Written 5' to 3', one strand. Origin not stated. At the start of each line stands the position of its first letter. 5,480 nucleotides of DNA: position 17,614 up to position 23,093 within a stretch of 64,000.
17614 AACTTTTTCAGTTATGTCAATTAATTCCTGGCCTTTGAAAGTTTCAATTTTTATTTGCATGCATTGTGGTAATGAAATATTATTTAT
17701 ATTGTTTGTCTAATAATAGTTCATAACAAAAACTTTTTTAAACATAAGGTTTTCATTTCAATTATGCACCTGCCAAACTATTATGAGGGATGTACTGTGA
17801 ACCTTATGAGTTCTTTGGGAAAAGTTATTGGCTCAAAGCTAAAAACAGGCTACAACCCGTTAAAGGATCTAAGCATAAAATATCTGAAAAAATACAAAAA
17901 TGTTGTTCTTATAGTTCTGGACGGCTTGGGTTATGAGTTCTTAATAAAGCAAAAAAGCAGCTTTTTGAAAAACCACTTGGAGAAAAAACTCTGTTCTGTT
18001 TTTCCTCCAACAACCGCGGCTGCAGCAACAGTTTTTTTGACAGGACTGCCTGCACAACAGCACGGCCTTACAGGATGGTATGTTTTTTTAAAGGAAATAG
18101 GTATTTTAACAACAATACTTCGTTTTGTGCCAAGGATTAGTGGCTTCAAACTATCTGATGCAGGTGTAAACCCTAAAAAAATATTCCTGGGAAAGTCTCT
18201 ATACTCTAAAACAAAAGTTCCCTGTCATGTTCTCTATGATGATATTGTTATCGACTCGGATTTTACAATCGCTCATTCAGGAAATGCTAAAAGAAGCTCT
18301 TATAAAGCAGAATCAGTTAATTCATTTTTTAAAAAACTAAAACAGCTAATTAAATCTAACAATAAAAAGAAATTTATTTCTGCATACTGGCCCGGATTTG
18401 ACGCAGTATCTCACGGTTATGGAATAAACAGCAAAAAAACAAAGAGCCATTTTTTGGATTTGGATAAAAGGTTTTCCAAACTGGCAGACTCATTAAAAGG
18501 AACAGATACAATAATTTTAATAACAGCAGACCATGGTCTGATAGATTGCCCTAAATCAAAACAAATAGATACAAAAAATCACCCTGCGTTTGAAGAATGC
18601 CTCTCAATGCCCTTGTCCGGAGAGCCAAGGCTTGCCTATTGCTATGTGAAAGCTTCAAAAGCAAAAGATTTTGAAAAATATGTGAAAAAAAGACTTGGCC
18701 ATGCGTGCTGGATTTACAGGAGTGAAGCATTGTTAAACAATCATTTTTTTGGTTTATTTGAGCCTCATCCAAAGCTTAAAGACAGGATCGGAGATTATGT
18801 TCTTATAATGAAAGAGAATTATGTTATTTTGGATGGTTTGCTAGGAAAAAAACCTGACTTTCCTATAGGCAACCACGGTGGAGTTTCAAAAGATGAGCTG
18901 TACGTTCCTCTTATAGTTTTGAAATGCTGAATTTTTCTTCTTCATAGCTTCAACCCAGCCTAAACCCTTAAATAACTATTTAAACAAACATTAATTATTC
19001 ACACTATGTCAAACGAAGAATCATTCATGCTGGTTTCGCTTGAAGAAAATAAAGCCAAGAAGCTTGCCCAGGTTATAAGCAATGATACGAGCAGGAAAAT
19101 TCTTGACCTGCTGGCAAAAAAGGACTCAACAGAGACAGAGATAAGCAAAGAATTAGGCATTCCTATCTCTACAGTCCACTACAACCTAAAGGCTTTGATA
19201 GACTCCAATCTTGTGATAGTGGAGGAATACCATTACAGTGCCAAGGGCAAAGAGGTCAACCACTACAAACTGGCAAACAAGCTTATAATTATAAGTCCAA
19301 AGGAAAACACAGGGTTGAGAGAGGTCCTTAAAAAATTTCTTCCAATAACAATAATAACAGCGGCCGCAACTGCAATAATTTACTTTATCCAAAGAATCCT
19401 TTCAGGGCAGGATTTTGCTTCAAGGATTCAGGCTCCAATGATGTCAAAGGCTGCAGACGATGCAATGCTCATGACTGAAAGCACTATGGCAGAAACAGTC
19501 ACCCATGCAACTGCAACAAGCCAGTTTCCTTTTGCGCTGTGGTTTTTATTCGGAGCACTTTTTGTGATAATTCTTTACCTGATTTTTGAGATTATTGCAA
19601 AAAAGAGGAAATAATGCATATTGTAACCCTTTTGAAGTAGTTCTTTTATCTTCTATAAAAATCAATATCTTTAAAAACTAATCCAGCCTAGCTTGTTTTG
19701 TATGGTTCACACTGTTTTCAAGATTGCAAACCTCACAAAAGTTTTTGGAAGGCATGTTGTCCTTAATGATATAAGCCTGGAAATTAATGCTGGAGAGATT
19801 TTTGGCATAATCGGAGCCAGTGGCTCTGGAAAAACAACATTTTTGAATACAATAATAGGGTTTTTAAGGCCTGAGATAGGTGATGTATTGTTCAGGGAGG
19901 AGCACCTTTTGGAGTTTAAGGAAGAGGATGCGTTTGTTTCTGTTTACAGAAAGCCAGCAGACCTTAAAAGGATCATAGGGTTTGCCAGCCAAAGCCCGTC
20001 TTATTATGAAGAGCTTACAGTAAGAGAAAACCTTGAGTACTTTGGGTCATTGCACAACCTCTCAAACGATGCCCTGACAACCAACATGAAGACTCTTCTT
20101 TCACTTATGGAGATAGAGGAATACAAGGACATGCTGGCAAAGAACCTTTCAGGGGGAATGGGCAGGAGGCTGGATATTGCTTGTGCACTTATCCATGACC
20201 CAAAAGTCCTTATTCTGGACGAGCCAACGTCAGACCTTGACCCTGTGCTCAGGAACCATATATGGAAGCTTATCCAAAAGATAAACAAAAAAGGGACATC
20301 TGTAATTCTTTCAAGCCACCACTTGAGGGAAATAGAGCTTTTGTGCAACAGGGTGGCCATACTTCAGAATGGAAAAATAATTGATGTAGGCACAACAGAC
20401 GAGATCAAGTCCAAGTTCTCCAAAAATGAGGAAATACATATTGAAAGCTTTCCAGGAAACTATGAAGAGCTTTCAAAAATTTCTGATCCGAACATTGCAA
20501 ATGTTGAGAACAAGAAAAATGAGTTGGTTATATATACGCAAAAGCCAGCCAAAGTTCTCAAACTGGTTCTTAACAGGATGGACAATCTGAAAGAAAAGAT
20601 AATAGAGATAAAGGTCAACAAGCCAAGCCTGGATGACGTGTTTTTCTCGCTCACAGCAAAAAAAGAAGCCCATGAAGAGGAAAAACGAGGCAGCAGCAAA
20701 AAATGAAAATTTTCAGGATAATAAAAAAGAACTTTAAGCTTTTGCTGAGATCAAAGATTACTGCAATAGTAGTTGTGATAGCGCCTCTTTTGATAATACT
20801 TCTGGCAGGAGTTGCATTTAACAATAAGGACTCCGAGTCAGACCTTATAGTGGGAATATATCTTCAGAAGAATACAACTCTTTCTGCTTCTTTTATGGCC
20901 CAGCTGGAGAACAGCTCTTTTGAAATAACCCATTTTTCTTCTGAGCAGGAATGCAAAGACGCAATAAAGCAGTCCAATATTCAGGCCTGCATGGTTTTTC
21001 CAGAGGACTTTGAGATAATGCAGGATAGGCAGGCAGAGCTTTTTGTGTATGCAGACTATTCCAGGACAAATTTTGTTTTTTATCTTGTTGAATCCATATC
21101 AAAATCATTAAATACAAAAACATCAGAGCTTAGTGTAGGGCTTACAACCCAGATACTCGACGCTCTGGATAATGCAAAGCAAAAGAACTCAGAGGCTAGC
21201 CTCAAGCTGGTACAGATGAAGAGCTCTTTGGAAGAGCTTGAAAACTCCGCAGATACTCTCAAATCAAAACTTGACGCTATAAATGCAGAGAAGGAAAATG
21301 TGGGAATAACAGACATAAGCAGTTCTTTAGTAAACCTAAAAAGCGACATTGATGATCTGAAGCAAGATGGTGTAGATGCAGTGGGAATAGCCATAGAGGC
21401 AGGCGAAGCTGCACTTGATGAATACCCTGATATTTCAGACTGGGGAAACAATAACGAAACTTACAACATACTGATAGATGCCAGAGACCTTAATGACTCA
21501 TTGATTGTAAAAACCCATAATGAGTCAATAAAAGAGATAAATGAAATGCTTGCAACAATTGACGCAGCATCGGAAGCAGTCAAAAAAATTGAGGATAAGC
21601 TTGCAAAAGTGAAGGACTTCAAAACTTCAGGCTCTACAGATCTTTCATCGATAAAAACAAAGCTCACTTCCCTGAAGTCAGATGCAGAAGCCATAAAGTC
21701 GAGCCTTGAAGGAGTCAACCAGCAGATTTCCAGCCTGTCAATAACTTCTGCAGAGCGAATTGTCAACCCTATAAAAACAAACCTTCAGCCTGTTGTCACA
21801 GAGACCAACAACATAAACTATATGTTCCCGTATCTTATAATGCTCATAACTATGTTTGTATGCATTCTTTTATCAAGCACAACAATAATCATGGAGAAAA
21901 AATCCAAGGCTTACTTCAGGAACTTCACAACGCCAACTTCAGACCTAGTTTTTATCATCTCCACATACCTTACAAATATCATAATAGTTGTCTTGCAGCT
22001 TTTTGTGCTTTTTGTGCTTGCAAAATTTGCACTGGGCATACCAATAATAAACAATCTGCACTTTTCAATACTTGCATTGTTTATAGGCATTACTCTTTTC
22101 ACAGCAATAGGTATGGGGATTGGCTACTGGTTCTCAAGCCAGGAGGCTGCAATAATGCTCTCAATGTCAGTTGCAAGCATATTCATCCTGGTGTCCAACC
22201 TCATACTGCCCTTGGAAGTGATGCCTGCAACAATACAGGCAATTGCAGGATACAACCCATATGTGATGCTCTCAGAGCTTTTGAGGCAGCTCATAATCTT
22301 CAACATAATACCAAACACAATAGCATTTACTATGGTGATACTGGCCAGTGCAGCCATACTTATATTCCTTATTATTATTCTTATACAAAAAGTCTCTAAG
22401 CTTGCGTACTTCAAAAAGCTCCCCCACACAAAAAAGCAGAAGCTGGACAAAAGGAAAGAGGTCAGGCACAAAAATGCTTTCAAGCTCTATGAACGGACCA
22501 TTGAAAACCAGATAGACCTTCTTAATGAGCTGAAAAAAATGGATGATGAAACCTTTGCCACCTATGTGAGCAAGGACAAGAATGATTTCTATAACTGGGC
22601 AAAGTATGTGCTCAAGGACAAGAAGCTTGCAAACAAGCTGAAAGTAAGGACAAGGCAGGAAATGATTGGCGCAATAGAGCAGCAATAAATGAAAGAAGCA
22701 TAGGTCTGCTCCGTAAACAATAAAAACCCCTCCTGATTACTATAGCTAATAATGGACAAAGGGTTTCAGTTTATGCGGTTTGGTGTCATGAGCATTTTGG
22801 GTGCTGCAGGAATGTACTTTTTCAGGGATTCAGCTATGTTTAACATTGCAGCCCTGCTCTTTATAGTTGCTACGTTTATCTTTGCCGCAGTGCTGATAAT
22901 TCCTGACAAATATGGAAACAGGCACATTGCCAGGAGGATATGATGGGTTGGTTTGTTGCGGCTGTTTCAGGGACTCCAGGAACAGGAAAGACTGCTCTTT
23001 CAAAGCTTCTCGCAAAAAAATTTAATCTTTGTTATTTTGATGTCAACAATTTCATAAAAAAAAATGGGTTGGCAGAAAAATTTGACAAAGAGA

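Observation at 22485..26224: A 50-aa module shared between the C-terminus of the ABC-2 permease and an N-terminal extension of acetate kinase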

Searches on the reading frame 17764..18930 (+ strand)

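Call 54: search_protein_families(library=pfam, proteins=[window:17764-18930:+], max_evalue=0.001)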
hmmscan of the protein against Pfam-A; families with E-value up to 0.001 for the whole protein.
window:17764-18930:+ (388 aa): 2 families
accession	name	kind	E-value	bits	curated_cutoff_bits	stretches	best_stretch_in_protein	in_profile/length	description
PF01663.27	Phosphodiest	-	2.9e-24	86.7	23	1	47-372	1-340/342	Type I phosphodiesterase / nucleotide pyrophosphatase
PF01676.23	Metalloenzyme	-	9.4e-07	29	24.3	1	185-258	131-201/252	Metalloenzyme superfamily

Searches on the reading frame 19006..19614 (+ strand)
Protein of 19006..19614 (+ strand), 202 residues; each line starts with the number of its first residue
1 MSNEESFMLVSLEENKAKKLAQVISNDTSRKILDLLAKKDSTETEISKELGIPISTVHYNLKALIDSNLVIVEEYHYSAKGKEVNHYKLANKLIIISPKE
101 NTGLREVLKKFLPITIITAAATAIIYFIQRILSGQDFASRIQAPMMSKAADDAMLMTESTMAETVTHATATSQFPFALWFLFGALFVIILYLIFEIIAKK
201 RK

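Call 54: search_protein_families(library=pfam, proteins=[window:19006-19614:+], max_evalue=0.001)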
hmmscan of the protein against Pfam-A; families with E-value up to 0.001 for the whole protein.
window:19006-19614:+ (202 aa): 6 families
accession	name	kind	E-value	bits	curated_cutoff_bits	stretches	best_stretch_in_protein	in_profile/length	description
PF12840.13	HTH_20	-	5.2e-09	36.4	27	1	25-72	2-50/51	Helix-turn-helix domain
PF13412.12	HTH_24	-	1.2e-07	31.6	21.9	1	26-70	2-47/48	Winged helix-turn-helix DNA-binding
PF01022.26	HTH_5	-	7.7e-07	29.3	22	1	28-71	3-46/47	Bacterial regulatory protein, arsR family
PF01978.25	TrmB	-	8.7e-06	25.9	25.6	1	34-74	16-56/68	Sugar-specific transcriptional regulator TrmB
PF09339.16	HTH_IclR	-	3.2e-05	24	22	1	31-69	7-47/52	IclR helix-turn-helix domain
PF05331.17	DUF742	-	0.00048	20.4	27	1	5-78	21-93/114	Protein of unknown function (DUF742)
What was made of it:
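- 19006..19614 (+): ArsR/TrmB-like wHTH protein with a C-terminal membrane segment, upstream of the ABC genes. HTH_20, HTH_5 and TrmB hits (call 54).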

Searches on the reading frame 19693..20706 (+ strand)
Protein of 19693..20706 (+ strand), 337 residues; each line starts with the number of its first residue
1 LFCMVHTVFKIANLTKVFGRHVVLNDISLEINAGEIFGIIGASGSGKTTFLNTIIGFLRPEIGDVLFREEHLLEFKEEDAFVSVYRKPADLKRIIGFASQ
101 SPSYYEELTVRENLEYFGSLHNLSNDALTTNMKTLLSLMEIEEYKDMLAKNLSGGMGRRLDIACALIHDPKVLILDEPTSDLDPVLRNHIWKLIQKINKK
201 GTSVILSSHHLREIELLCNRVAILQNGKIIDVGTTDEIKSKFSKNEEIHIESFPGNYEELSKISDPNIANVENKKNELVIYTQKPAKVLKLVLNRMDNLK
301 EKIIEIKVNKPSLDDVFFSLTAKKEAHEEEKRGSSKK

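Call 54: search_protein_families(library=pfam, proteins=[window:19693-20706:+], max_evalue=0.001)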
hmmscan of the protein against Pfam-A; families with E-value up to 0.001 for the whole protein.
window:19693-20706:+ (337 aa): 3 families
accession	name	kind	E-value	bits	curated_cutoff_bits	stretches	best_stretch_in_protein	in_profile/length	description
PF00005.33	ABC_tran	-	1.8e-30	106.8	25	1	24-180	1-137/137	ABC transporter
PF13304.12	AAA_21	-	7.9e-14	52.9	27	1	136-211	222-300/304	AAA domain, putative AbiEii toxin, Type IV TA system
PF13732.12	DrrA1-3_C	-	1.9e-09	38.6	27.4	1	233-319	1-79/81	ATP-binding protein DrrA1-3-like, C-terminal domain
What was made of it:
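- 19693..20706 (+): ABC ATPase subunit. Its stop overlaps the permease start. PF00005 and DrrA1-3_C (call 54).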

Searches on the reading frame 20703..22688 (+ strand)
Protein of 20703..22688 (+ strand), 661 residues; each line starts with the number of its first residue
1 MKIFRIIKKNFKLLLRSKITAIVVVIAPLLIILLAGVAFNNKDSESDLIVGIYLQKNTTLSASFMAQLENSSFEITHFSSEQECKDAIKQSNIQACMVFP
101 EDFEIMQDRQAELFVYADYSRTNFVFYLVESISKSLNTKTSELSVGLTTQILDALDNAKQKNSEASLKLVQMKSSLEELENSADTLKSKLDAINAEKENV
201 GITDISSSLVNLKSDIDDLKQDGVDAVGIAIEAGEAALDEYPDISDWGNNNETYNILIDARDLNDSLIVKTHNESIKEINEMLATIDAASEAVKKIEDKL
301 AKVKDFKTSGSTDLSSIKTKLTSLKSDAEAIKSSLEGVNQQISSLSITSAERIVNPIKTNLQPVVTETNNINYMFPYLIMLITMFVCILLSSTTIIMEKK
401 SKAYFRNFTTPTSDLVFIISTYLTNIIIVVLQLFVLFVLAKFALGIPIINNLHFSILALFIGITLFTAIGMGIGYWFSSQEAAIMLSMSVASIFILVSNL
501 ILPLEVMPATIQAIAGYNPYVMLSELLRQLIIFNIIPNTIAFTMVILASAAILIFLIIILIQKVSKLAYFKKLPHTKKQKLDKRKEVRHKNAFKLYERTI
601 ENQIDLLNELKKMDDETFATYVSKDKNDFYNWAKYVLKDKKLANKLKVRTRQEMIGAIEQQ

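Call 4: search_protein_families(library=pfam, proteins=[window:20703-22688:+], max_evalue=1)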
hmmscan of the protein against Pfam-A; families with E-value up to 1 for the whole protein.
window:20703-22688:+ (661 aa): 22 families
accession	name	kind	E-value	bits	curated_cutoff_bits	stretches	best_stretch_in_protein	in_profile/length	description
PF12698.13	ABC2_membrane_3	-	9.4e-33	114.2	31.6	2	281-560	62-347/347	ABC-2 family transporter protein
PF01061.29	ABC2_membrane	-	2.7e-14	53.7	26.9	2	370-530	48-209/211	ABC-2 type transporter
PF00261.25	Tropomyosin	-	0.0013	18.6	38.6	1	277-349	5-78/242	Tropomyosin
PF13346.12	ABC2_membrane_5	-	0.0031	17.5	25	1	373-502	33-165/205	ABC-2 family transporter protein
PF11727.13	ISG65-75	-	0.023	14.4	25.1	1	252-343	32-124/281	Invariant surface glycoprotein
PF12325.13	TMF_TATA_bd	-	0.025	15.1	29.1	1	126-221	11-106/115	TATA element modulatory factor 1 TATA binding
PF07889.17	DUF1664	-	0.029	14.8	34.6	1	281-346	56-121/124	Protein of unknown function (DUF1664)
PF13874.11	Nup54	-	0.031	14.7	30.5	1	133-195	52-114/140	Nucleoporin complex subunit 54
PF24549.1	DUF7602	-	0.038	14.4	27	1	71-118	34-81/89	Domain of unknown function (DUF7602)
PF06009.19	Laminin_II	-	0.039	14.4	33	1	131-216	17-99/138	Laminin Domain II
PF10473.14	CENP-F_leu_zip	-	0.041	14.4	34.5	1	293-348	44-102/140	Leucine-rich repeats of kinetochore protein Cenp-F/LEK1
PF23991.1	DUF7310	-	0.046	14.6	40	0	162-195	25-58/83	Coiled-coil region of unknown function (DUF7310)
PF05549.16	Allexi_40kDa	-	0.057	13.4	26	1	266-363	63-155/271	Allexivirus 40kDa protein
PF08614.16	ATG16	-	0.069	13.8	33.7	1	146-199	81-134/200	Autophagy protein 16 (ATG16)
PF10241.14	KxDL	-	0.082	13.7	27.2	1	283-346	12-75/86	Uncharacterized conserved protein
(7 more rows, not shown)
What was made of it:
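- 20703..22688 (+): ABC-2 type permease gene (661 aa): N-terminal TM helix, about 340-aa extracytoplasmic coiled-coil loop, five further TM helices, cytoplasmic tail. Pfam ABC2_membrane_3 scores 114 bits against a cut-off of 31.6 (call 4).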

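Call 38: find_homologous_proteins(query=window:20703-22685:+, max_evalue=0.00001)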
Query window:20703-22685:+ (661 aa): 45 proteins with E <= 0.00001 among 8000 candidates.
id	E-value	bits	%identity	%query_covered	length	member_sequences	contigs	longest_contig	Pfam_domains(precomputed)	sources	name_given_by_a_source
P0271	0.0e+0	1383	100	100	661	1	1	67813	PF01061.30,PF12698.14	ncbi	-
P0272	3.3e-281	952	68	100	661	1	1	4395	PF01061.30,PF12698.14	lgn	-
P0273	8.6e-255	865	62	100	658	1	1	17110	PF01061.30,PF12698.14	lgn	-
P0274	1.2e-216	739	56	100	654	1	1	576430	PF01061.30,PF12698.14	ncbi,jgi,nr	ncbi:ABC transporter permease [Candidatus Woesearchaeota archaeon]|nr:MAG: ABC transporter permease 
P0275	1.8e-167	577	44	100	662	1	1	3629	PF01061.30,PF12698.14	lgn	-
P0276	2.2e-146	507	41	99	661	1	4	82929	PF12679.14,PF01061.30,PF12698.14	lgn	-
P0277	7.5e-139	482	39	100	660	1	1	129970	PF12679.14,PF01061.30,PF12698.14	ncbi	ncbi:MAG: ABC transporter permease [Candidatus Woesearchaeota archaeon]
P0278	4.3e-136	473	40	100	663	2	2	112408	PF01061.30,PF12698.14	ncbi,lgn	ncbi:MAG: ABC transporter permease [Candidatus Woesearchaeota archaeon]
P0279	1.0e-134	468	39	100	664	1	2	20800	PF01061.30,PF12698.14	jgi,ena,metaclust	metaclust:\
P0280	1.9e-132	461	38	100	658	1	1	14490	PF01061.30,PF12698.14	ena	-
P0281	6.4e-130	453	38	100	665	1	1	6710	PF12679.14,PF01061.30,PF12698.14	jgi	jgi:ABC-type multidrug transport system permease subunit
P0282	1.2e-126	442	38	100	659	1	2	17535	PF01061.30,PF12698.14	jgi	-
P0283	5.5e-120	420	38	100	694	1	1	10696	PF01061.30,PF12698.14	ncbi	ncbi:MAG: ABC transporter permease [Candidatus Woesearchaeota archaeon]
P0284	1.4e-118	415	38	94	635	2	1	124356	PF01061.30,PF12698.14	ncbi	-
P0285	2.5e-115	404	35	100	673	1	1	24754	PF01061.30,PF12698.14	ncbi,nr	ncbi:ABC transporter permease [Candidatus Woesearchaeota archaeon]|nr:ABC transporter permease [Cand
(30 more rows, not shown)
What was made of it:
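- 20703..22688 (+): Orthologues of 630-700 aa in call 38.
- By contig length it also carries a permease-plus-module orthologue (P0274, call 38).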

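Call 63: search_protein_families(library=ncbifam, proteins=[window:20703-22685:+], max_evalue=0.01)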
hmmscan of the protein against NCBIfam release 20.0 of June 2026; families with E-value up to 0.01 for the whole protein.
window:20703-22685:+ (661 aa): 7 families
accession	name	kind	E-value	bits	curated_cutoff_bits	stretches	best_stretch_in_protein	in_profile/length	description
NF033858.1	ABC2_perm_RbbA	equivalog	2.7e-12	45.4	1050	2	325-561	663-904/909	ribosome-associated ATPase/putative transporter RbbA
TIGR00025.1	Mtu_efflux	paralog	1.8e-08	34.3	146.9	1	355-550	23-223/238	ABC transporter efflux protein, DrrB family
NF038293.1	permease_SagH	equivalog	4.4e-08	32.3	450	2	355-561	161-365/370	SagH family ABC transporter permease subunit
NF045487.1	ASRP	equivalog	2.4e-05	23.2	300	0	273-346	337-442/593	archaea-specific SMC-related protein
TIGR04211.1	SH3_and_anchor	equivalog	0.0002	21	65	0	153-221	66-139/198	TIGR04211 family SH3 domain-containing protein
TIGR01247.1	drrB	subfamily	0.00042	20.1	223.05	1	369-557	45-231/236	daunorubicin resistance ABC transporter membrane protein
NF050053.1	CapPschTportKpsM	equivalog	0.00099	19.1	300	1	416-558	102-245/257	capsule polysaccharide transporter KpsM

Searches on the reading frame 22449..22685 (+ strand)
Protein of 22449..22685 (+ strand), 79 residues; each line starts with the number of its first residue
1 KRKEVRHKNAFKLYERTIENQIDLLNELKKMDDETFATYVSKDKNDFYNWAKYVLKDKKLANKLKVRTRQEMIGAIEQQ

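Call 4: search_protein_families(library=pfam, proteins=[window:22449-22685:+], max_evalue=1)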
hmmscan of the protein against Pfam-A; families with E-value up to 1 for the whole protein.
seq(79 aa): 5 families
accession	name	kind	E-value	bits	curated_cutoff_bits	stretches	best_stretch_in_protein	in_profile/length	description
PF19027.5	DUF5752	-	0.0027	17.5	23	1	44-66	57-79/208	Family of unknown function (DUF5752)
PF09245.15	MA-Mit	-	0.0053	16.7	31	1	17-68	101-152/214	Mycoplasma arthritidis-derived mitogen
PF04607.23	RelA_SpoT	-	0.025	15.3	27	1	15-71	36-94/113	Region found in RelA / SpoT proteins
PF14123.11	DUF4290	-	0.044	13.8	27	1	7-71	101-167/174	Domain of unknown function (DUF4290)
PF09812.14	MRP-L28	-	0.054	14.2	28.4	1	3-47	83-127/157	Mitochondrial ribosomal protein L28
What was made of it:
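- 22461..22685 (+): C-terminal DUF5752/OrfY-type module of the permease (residues 587-661). PF19027 is sub-threshold at 17.5 bits against a GA of 23 (call 4).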

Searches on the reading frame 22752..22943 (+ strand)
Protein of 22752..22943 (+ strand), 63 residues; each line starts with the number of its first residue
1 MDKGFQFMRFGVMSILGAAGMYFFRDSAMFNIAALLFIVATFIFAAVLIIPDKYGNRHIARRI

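Call 54: search_protein_families(library=pfam, proteins=[window:22752-22943:+], max_evalue=0.001)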
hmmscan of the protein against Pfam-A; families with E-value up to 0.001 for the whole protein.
window:22752-22943:+ (63 aa): 0 families
